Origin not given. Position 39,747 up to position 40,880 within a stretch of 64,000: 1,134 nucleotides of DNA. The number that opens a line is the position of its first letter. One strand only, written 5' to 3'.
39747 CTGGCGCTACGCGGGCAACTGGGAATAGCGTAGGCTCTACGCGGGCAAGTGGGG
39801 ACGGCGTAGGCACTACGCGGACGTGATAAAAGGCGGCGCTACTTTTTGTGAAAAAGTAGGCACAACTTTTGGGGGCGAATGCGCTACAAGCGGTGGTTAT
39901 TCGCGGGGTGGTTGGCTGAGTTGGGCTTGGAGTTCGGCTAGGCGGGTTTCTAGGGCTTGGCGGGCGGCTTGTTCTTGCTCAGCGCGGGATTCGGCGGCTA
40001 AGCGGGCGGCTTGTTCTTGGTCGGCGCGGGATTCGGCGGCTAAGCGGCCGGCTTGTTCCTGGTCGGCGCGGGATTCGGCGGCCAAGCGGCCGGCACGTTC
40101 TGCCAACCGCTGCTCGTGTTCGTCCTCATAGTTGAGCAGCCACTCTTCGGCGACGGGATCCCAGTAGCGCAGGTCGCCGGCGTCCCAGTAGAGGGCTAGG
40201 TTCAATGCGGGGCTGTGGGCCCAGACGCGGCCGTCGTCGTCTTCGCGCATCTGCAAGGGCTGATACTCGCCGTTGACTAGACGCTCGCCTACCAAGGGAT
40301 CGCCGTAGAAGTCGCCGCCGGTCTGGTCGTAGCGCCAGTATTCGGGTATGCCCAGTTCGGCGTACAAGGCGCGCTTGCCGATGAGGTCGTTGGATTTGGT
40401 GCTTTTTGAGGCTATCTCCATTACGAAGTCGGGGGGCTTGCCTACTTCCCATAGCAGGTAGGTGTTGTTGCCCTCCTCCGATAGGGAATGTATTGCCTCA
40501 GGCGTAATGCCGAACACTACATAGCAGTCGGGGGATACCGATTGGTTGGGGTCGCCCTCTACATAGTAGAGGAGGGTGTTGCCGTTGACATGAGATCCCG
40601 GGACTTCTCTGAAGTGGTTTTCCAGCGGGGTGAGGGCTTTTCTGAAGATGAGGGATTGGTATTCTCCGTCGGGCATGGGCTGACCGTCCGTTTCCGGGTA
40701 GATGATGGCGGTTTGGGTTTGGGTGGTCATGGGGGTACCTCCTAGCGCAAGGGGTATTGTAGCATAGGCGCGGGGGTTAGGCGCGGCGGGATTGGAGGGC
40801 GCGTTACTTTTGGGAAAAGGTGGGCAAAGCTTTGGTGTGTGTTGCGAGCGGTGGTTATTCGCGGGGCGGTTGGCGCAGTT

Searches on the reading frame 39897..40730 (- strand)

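Call 77: search_protein_families(library=pfam, proteins=[window:39897-40730:-], max_evalue=0.001)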
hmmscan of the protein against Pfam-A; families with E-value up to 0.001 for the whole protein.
window:39897-40730:- (277 aa): 1 family
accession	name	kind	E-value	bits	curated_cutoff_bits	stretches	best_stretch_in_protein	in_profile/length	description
PF05685.18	Uma2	-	1.9e-16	60.5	27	1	20-176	27-164/172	Putative restriction endonuclease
